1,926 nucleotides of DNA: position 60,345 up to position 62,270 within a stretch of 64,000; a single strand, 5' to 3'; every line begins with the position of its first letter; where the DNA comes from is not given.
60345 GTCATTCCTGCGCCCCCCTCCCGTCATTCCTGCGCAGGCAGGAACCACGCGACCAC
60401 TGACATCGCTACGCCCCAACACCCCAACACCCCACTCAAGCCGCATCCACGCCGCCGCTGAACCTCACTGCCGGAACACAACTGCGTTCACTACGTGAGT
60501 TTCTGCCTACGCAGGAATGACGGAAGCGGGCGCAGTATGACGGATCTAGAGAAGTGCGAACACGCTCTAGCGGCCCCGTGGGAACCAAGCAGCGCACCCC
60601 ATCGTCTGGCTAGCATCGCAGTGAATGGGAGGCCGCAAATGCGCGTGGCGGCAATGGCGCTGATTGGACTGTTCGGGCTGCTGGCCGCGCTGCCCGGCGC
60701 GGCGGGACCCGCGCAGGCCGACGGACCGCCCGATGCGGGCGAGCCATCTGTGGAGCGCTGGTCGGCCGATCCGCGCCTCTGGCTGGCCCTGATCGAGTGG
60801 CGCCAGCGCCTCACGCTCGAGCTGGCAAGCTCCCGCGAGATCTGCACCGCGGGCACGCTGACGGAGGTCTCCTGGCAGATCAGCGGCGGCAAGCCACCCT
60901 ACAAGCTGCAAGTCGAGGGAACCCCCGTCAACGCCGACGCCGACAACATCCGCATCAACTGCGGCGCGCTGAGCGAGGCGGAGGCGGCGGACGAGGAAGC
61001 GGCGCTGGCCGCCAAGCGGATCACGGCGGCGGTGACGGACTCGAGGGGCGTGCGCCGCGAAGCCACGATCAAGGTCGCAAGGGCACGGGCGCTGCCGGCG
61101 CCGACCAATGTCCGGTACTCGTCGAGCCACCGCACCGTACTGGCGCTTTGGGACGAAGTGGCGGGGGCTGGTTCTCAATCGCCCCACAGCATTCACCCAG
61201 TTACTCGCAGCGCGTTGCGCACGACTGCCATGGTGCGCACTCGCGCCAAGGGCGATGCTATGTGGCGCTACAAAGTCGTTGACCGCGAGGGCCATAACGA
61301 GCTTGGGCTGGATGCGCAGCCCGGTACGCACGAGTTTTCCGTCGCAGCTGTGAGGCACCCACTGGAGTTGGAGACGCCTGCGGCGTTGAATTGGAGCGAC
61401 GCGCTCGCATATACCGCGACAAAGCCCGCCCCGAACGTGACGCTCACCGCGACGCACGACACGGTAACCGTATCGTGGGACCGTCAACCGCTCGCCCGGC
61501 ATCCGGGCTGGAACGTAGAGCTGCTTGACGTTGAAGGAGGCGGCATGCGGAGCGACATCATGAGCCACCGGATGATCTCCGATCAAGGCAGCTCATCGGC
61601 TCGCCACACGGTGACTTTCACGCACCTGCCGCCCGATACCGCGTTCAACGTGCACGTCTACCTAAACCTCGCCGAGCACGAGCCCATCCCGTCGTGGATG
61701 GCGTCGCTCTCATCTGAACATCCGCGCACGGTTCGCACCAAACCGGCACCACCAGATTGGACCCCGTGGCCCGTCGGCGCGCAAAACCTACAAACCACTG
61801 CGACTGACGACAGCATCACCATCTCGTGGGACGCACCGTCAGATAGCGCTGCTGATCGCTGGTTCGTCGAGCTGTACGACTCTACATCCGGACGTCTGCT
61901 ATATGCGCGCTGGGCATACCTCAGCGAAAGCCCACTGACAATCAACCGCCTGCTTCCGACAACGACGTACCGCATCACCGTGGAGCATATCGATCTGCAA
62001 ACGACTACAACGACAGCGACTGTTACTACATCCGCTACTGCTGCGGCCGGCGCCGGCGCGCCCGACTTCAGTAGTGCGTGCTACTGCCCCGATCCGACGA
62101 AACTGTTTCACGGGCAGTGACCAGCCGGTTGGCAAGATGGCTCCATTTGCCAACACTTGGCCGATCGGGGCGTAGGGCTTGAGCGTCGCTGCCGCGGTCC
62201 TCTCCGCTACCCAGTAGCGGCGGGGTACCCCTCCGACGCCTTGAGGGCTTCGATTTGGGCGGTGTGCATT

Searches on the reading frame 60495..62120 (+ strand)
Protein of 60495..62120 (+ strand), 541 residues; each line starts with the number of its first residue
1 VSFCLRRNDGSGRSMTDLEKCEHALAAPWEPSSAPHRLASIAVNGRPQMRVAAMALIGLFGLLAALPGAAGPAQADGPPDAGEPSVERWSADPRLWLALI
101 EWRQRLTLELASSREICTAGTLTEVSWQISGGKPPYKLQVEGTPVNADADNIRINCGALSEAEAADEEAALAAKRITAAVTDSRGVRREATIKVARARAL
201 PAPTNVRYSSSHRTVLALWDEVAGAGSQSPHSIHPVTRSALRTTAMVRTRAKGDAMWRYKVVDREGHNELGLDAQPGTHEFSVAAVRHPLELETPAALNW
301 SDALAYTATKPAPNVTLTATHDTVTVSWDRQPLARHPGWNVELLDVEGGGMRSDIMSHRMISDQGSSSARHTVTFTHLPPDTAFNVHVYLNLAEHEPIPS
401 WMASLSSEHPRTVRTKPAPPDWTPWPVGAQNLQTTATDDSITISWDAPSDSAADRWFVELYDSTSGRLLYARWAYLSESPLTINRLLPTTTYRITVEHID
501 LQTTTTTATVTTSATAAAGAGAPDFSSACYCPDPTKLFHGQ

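Call 56: search_protein_families(library=ncbifam, proteins=[window:60495-62120:+], max_evalue=0.00001)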
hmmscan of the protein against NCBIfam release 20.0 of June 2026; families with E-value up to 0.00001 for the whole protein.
window:60495-62120:+ (541 aa): 0 families

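Call 73: search_protein_families(library=pfam, proteins=[window:60495-62120:+], max_evalue=0.0001)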
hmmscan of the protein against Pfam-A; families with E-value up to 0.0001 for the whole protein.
window:60495-62120:+ (541 aa): 2 families
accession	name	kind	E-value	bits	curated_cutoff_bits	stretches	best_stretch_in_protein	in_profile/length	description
PF00041.27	fn3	-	5.7e-11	42.9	25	1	431-499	5-69/84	Fibronectin type III domain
PF16656.11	Pur_ac_phosph_N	-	5.8e-05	24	30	0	314-388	5-78/93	Purple acid Phosphatase, N-terminal domain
